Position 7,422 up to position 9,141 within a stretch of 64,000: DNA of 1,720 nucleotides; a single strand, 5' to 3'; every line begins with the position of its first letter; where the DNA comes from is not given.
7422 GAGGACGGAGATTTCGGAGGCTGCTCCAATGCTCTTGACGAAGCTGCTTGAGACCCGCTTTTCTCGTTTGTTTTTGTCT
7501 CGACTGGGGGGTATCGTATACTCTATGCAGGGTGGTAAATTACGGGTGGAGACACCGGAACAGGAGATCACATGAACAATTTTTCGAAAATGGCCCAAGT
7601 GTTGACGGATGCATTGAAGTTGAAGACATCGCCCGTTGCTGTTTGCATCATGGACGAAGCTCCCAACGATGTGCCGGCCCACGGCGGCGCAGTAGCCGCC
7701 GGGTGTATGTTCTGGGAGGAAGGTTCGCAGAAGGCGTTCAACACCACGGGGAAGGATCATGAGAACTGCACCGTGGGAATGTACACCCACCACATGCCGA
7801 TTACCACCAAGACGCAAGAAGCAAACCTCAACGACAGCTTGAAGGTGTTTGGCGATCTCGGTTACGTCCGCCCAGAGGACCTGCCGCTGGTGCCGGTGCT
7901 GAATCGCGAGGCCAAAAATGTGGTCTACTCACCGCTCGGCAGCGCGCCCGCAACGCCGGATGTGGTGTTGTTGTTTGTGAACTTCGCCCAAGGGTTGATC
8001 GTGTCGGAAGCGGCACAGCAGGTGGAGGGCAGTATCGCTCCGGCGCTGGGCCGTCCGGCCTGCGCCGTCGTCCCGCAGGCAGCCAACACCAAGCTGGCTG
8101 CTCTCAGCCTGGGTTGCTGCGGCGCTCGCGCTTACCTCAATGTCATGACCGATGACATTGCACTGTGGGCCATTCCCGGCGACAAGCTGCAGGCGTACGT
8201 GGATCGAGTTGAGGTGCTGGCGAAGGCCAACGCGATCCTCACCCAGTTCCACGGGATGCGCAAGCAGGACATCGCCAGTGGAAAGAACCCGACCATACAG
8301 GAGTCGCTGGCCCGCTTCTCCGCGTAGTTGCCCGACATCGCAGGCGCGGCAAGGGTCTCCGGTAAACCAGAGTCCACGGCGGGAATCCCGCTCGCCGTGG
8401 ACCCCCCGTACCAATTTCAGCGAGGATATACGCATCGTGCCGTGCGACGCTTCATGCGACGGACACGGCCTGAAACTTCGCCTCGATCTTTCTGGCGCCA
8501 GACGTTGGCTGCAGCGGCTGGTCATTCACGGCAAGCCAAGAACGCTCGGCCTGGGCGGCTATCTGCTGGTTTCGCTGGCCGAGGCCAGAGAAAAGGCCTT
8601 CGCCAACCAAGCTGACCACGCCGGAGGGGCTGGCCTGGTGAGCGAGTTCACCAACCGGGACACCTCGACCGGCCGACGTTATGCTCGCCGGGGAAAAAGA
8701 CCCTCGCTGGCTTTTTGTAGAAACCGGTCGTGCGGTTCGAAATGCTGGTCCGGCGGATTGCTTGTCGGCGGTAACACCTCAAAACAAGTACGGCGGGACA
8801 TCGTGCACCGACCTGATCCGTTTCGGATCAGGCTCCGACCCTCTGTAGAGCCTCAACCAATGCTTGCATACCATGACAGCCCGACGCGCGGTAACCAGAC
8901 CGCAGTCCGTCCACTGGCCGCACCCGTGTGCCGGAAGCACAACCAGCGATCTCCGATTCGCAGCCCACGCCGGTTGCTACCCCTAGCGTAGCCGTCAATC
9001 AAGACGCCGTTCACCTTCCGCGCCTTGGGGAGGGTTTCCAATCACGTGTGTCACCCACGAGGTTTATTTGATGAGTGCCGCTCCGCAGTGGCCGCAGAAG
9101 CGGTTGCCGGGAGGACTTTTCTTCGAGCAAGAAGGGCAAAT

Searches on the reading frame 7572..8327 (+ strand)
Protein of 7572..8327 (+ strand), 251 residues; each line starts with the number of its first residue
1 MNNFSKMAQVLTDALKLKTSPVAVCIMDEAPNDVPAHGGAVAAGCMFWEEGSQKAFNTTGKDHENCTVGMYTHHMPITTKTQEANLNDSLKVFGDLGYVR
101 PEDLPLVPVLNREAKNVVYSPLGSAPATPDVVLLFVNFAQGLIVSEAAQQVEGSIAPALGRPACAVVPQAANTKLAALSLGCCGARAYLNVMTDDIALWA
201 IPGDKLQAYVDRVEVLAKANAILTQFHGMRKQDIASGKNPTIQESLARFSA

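Call 16: search_protein_families(library=pfam, proteins=[window:7572-8327:+])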
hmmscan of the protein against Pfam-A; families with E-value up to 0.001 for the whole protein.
window:7572-8327:+ (251 aa): 1 family
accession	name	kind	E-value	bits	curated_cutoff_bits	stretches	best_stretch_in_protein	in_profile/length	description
PF02596.20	DUF169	-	7.4e-19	68.9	27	1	11-211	2-208/209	Uncharacterised ArCR, COG2043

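Call 40: find_encoding_contigs(protein=window:7572-8327:+, flank=3000, max_places=10)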
Protein window:7572-8327:+ (251 aa): 16 contigs read that carry it; 10 places shown.
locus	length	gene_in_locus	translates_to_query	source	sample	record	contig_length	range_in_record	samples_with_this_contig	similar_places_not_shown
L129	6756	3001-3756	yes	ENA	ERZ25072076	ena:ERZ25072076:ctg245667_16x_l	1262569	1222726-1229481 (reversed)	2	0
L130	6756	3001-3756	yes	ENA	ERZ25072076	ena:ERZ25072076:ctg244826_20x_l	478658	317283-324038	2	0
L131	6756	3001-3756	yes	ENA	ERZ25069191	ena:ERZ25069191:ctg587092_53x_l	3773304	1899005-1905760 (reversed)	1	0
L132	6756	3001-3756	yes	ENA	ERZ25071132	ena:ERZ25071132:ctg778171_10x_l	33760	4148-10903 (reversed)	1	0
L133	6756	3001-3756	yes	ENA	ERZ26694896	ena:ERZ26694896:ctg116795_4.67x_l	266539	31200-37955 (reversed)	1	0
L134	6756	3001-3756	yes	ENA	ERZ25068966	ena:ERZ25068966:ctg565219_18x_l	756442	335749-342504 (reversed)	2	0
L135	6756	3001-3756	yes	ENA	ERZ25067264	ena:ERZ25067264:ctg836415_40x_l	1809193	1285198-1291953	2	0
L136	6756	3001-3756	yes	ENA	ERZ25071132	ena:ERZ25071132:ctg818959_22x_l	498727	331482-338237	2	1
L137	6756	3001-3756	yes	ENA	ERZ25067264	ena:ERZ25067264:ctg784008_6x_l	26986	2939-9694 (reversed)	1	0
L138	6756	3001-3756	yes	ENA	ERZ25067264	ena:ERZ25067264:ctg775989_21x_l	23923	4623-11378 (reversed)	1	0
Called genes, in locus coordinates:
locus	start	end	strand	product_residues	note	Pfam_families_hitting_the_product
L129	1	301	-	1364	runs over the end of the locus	PF13391:HNH_2 (weak), PF24407:HTH_upst_double_PIN, PF20698:PIN-TPR-GreABC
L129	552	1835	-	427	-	PF13356:Arm-DNA-bind_3, PF22022:Phage_int_M, PF00589:Phage_integrase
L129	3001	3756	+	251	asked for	PF02596:DUF169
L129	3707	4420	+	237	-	PF13356:Arm-DNA-bind_3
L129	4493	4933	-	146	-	-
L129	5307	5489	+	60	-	-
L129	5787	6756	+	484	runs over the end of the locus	PF01171:ATP_bind_3, PF11734:TilS_C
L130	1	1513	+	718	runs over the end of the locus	PF17191:RecG_wedge, PF00270:DEAD, PF04851:ResIII, PF13604:AAA_30 (faint), PF00271:Helicase_C, PF22590:Cas3-like_C_2 (weak), PF19833:RecG_dom3_C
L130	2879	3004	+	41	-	-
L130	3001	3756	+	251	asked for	PF02596:DUF169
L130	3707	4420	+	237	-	PF13356:Arm-DNA-bind_3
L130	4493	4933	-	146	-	-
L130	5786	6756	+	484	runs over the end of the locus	PF01171:ATP_bind_3, PF11734:TilS_C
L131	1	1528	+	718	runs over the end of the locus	PF17191:RecG_wedge, PF00270:DEAD, PF04851:ResIII, PF13604:AAA_30 (faint), PF00271:Helicase_C, PF22590:Cas3-like_C_2 (weak), PF19833:RecG_dom3_C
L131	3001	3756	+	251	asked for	PF02596:DUF169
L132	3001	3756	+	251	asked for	PF02596:DUF169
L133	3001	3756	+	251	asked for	PF02596:DUF169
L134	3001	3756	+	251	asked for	PF02596:DUF169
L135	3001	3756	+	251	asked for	PF02596:DUF169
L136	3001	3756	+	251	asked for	PF02596:DUF169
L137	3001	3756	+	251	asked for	PF02596:DUF169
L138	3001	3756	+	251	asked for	PF02596:DUF169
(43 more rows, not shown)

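Call 61: find_encoding_contigs(protein=window:7572-8327:+, flank=10000, max_places=10)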
Protein window:7572-8327:+ (251 aa): 15 contigs read that carry it; 10 places shown.
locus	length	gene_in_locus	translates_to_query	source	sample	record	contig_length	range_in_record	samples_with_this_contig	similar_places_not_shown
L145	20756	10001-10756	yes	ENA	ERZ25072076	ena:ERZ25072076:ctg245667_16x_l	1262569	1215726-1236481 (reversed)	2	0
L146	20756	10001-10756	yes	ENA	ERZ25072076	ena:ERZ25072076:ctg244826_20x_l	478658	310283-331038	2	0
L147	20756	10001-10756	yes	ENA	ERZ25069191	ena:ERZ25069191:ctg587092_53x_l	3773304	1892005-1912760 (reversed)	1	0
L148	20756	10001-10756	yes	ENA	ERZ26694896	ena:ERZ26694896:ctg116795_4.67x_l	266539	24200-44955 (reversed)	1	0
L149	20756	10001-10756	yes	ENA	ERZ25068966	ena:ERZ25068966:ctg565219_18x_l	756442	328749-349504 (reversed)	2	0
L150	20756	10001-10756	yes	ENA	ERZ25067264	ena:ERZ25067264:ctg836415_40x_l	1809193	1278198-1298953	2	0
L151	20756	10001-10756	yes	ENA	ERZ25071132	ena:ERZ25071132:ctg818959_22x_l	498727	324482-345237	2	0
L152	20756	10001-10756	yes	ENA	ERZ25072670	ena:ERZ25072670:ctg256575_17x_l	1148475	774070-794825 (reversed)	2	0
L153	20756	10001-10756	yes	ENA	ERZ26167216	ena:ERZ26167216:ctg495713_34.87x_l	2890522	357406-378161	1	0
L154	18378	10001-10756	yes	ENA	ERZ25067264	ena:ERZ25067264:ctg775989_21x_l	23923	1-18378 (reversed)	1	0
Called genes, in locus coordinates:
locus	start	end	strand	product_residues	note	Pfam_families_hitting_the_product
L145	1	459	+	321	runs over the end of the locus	-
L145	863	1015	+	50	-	-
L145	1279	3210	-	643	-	PF24388:Permuted_GreAB-C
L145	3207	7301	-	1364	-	PF13391:HNH_2 (weak), PF24407:HTH_upst_double_PIN, PF20698:PIN-TPR-GreABC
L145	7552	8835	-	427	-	PF13356:Arm-DNA-bind_3, PF22022:Phage_int_M, PF00589:Phage_integrase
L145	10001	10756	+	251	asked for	PF02596:DUF169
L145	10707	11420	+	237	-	PF13356:Arm-DNA-bind_3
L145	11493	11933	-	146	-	-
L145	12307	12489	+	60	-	-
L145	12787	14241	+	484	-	PF01171:ATP_bind_3, PF11734:TilS_C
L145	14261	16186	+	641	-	PF06480:FtsH_ext, PF00004:AAA, PF07728:AAA_5 (weak), PF17862:AAA_lid_3, PF01434:Peptidase_M41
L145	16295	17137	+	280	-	PF00809:Pterin_bind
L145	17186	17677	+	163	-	-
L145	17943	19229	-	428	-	PF00364:Biotin_lipoyl, PF25997:BSH_YhbJ (weak), PF02817:E3_binding, PF00198:2-oxoacid_dh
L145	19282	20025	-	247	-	PF21948:LplA-B_cat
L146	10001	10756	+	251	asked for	PF02596:DUF169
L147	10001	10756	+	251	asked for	PF02596:DUF169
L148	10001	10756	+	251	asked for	PF02596:DUF169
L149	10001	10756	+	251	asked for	PF02596:DUF169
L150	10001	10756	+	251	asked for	PF02596:DUF169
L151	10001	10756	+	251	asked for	PF02596:DUF169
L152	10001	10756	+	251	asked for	PF02596:DUF169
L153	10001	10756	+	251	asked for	PF02596:DUF169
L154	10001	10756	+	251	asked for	PF02596:DUF169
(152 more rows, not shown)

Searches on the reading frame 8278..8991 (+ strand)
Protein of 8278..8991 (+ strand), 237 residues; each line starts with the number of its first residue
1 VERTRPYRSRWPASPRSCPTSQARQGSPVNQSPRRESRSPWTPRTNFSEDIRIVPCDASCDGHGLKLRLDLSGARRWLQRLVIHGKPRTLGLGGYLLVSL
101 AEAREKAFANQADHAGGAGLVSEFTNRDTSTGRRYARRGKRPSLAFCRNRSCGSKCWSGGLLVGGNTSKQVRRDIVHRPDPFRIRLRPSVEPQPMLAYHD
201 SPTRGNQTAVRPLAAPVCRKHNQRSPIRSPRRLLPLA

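Call 76: search_protein_families(library=pfam, max_evalue=0.1, proteins=[window:8278-8991:+])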
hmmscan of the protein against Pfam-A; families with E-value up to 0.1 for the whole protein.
window:8278-8991:+ (237 aa): 1 family
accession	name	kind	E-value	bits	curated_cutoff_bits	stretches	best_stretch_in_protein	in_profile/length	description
PF13356.12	Arm-DNA-bind_3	-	4e-09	36.9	27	1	61-117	19-73/83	Arm DNA-binding domain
